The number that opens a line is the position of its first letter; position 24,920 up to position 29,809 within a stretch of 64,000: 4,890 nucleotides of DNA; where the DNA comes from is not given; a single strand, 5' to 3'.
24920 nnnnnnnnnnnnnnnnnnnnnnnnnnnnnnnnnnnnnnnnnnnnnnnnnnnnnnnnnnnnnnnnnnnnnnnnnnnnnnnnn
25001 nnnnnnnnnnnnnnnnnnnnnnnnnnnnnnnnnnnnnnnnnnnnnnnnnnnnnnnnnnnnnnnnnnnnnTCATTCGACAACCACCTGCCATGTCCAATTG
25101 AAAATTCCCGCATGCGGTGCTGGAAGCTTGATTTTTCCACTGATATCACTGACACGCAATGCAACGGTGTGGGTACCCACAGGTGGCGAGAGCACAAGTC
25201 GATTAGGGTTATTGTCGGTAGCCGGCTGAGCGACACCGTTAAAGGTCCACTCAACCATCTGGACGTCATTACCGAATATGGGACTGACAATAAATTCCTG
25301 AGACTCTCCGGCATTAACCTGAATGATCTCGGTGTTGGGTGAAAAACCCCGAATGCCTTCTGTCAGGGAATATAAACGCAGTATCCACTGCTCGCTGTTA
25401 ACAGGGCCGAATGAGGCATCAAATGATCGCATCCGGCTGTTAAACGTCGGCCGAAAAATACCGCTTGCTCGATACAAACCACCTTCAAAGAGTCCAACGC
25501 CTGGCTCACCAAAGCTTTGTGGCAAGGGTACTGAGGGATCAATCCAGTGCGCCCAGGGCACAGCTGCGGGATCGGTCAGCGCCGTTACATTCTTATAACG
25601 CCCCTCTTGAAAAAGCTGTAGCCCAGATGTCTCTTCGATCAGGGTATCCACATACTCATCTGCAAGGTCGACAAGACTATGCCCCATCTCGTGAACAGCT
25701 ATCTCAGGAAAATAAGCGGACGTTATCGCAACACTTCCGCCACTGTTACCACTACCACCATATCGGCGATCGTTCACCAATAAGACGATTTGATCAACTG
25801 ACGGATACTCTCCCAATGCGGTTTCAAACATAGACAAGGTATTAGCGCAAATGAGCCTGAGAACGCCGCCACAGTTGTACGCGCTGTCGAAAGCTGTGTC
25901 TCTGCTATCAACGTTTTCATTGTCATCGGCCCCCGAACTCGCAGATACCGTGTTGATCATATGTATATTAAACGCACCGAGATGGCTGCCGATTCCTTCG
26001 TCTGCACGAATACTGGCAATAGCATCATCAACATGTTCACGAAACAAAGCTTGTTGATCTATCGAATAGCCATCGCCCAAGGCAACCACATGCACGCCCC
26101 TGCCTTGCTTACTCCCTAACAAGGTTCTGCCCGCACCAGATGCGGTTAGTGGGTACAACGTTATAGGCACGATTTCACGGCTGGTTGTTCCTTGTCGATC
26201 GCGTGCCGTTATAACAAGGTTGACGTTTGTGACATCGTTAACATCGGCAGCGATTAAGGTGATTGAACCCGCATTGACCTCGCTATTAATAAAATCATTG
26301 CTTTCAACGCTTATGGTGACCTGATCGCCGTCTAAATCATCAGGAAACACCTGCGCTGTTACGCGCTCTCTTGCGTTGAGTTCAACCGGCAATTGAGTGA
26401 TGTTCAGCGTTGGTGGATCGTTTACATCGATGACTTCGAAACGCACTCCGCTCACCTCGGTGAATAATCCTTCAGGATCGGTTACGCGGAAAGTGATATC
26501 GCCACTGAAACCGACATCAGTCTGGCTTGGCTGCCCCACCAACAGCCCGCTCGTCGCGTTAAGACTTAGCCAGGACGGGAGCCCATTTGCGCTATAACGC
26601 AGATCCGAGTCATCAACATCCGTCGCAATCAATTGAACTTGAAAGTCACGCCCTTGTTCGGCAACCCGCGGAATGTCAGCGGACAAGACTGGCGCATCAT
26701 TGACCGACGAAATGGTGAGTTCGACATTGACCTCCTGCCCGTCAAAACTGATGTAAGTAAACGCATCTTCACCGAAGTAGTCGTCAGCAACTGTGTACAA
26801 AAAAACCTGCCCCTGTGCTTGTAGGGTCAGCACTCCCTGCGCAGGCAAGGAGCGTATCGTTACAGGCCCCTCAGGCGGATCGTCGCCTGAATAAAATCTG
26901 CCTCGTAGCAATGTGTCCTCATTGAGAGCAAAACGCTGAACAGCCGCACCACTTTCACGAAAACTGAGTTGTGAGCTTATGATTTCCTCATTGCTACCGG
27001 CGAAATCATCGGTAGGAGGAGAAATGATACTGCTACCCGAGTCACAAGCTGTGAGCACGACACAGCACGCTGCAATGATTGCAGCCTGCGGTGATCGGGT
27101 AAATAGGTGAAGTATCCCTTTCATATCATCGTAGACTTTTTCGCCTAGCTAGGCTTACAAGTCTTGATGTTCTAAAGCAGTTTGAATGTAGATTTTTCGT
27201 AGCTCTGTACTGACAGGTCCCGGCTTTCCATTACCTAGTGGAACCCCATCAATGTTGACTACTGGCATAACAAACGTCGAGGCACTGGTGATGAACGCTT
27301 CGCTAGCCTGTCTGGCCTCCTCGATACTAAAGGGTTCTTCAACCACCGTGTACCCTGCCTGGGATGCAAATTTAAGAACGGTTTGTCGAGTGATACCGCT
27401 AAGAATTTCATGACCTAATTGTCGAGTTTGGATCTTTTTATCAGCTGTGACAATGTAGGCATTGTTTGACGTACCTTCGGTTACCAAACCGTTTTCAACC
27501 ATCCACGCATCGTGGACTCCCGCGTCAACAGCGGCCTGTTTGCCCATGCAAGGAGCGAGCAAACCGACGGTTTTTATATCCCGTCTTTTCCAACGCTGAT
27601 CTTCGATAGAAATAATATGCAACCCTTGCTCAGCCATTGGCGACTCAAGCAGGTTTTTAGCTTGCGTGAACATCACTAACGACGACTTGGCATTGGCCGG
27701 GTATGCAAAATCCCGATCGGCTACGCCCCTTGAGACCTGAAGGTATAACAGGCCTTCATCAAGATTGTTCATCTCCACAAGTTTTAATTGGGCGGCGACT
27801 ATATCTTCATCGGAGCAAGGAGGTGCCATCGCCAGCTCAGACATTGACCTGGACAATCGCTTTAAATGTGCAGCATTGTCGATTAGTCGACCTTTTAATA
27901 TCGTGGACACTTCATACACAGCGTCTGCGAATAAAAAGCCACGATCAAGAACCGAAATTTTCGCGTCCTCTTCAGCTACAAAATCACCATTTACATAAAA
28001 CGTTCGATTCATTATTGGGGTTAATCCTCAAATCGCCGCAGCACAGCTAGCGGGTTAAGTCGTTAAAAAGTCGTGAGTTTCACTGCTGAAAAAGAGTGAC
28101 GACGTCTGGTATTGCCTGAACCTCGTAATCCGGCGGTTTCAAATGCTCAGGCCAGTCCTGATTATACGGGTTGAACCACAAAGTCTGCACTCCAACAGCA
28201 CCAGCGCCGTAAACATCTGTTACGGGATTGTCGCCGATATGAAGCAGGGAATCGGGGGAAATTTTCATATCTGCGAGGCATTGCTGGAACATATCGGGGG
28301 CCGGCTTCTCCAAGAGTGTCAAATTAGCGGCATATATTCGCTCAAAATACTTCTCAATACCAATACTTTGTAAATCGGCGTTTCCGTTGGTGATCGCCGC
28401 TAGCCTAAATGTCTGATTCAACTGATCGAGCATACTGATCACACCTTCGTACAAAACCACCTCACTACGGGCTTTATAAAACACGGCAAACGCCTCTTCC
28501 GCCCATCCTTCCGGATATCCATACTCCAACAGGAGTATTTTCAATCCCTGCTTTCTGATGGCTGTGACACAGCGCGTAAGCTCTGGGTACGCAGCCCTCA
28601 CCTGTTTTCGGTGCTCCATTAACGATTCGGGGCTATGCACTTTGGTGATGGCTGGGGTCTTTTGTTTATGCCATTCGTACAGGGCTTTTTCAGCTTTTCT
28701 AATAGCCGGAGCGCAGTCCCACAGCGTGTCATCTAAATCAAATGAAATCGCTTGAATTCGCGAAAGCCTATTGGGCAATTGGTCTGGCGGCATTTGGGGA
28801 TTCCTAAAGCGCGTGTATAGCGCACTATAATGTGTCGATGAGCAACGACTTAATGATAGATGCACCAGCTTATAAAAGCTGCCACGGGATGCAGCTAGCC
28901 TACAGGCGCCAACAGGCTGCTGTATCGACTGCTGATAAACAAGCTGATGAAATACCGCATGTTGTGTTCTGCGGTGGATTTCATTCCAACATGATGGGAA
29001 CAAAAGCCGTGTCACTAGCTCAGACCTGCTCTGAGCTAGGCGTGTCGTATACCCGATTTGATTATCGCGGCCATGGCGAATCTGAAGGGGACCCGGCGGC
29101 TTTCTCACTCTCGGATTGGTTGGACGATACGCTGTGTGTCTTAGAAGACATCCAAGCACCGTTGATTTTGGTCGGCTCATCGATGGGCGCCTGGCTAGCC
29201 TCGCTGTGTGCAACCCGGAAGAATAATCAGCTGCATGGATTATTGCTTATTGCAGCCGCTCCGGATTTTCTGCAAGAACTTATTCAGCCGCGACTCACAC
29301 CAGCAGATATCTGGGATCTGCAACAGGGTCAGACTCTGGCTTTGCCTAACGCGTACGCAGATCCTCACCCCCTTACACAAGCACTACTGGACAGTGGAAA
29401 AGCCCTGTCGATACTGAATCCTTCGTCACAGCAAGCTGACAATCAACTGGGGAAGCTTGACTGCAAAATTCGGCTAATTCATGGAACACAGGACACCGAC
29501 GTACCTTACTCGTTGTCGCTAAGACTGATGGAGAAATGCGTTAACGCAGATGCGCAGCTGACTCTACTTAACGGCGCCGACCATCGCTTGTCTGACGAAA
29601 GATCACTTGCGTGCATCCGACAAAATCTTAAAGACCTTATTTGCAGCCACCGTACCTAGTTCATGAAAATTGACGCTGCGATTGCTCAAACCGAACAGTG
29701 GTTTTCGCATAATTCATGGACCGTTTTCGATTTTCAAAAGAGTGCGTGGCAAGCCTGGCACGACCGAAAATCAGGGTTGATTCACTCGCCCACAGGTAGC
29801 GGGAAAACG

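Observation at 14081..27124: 13-kb block of nine consecutive exported or membrane-anchored proteins: candidate undescribed cell-surface glycan/protein-processing and adhesion system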

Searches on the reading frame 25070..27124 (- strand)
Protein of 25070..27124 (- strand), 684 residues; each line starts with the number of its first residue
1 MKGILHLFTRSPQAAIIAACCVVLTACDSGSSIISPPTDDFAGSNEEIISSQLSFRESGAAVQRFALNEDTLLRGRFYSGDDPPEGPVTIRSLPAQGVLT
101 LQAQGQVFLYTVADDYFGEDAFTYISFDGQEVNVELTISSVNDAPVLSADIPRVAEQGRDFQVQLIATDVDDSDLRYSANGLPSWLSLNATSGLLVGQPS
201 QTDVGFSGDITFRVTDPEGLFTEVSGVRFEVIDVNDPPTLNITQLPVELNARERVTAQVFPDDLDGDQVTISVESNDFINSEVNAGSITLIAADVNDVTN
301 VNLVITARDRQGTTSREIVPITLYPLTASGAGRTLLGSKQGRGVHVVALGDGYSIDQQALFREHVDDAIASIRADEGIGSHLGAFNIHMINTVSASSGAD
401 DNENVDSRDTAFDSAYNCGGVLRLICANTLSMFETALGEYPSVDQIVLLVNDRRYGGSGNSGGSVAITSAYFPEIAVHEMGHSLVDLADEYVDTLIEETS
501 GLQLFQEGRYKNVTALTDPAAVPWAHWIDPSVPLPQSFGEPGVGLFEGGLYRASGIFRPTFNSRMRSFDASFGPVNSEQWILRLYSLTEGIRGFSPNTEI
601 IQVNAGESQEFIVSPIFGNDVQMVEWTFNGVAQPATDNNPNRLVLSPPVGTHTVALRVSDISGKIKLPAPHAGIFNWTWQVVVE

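Call 4: search_protein_families(library=pfam, proteins=[window:25070-27124:-], max_evalue=0.01)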
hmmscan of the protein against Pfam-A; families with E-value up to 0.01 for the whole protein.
window:25070-27124:- (684 aa): 4 families
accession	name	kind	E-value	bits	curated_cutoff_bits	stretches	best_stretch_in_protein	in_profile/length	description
PF09471.16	Peptidase_M64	-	2.1e-35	122.8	26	2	344-538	13-207/302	IgA Peptidase M64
PF17963.7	Big_9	-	1.7e-14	54.9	23.6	2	63-136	9-84/89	Bacterial Ig domain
PF05345.18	He_PIG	-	2e-09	38.2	24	1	146-221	3-86/96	Putative Ig domain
PF17803.7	Cadherin_4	-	1.4e-07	32.4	25.1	1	133-181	2-53/71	Bacterial cadherin-like domain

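Call 5: search_protein_families(library=ncbifam, proteins=[window:25070-27124:-], max_evalue=0.01)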
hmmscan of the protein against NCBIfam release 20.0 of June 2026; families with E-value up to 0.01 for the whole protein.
window:25070-27124:- (684 aa): 2 families
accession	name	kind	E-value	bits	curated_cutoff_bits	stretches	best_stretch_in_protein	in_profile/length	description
NF012211.1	tand_rpt_95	domain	3.6e-13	49.3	90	2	92-149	35-95/98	tandem-95 repeat protein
NF038112.1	myxo_dep_M36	subfamily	9.4e-09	33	1500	1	131-323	1275-1469/1604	myxosortase-dependent M36 family metallopeptidase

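Call 23: search_solved_structures(query=window:25070-27124:-, max_evalue=0.01)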
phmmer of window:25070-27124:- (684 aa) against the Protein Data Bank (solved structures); distinct sequences matched with E-value up to 0.01: 2.
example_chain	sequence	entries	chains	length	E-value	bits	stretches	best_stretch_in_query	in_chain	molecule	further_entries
4df9_A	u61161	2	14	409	7.1e-21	77.5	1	339-576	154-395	putative peptidase | Lipoprotein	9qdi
3p1v_A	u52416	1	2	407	5e-18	68.1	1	343-575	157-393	Metallo-endopeptidase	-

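Call 94: search_protein_families(library=padloc, proteins=[window:25070-27124:-], max_evalue=0.001)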
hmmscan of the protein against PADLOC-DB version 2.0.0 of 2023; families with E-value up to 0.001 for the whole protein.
window:25070-27124:- (684 aa): 0 families

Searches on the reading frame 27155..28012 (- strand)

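Call 19: search_protein_families(library=pfam, proteins=[window:27155-28012:-], max_evalue=0.001)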
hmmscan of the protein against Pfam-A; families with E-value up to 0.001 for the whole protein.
window:27155-28012:- (285 aa): 1 family
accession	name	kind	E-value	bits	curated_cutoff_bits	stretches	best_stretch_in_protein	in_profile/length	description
PF01063.24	Aminotran_4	-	2.5e-40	139.1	28.5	1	32-254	2-223/223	Amino-transferase class IV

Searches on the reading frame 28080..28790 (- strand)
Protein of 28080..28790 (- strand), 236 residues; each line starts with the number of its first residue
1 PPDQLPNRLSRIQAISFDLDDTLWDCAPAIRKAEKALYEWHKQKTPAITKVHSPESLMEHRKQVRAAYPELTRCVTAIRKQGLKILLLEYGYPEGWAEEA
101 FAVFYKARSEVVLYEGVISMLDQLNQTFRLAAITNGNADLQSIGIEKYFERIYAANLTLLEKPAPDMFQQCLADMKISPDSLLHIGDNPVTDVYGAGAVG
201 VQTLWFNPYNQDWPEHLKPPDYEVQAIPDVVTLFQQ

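Call 19: search_protein_families(library=pfam, proteins=[window:28080-28790:-], max_evalue=0.001)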
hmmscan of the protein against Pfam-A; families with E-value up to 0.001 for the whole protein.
window:28080-28790:- (236 aa): 3 families
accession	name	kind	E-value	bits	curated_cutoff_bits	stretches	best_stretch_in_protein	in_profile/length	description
PF00702.32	Hydrolase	-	3.2e-18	67.2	26.4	1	12-200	1-191/191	haloacid dehalogenase-like hydrolase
PF13419.12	HAD_2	-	7.3e-18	65.7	23.8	1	17-205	3-177/178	Haloacid dehalogenase-like hydrolase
PF13242.12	Hydrolase_like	-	2.7e-08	34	22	1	161-205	3-47/75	HAD-hyrolase-like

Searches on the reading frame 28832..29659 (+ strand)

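Call 19: search_protein_families(library=pfam, proteins=[window:28832-29659:+], max_evalue=0.001)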
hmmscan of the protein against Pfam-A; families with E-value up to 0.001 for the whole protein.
window:28832-29659:+ (275 aa): 7 families
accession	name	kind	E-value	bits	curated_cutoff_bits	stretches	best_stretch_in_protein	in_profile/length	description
PF12146.15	Hydrolase_4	-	7.7e-19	68.4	27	1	43-145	6-112/239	Serine aminopeptidase, S33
PF12697.13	Abhydrolase_6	-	3.5e-12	47.9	26.3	1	67-255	25-208/217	Alpha/beta hydrolase family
PF00561.26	Abhydrolase_1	-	1e-07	32.3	25.8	1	42-161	1-124/245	alpha/beta hydrolase fold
PF20434.5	BD-FAE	-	1.3e-05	25.3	26.8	1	111-235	91-214/215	BD-FAE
PF20408.4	Abhydrolase_11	-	5.6e-05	23.4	27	0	62-139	23-104/193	Alpha/beta hydrolase domain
PF02230.22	Abhydrolase_2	-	9.6e-05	22.7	23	1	165-266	114-213/217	Phospholipase/Carboxylesterase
PF00326.27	Peptidase_S9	-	0.0002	21.4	22.6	0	198-254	142-190/213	Prolyl oligopeptidase family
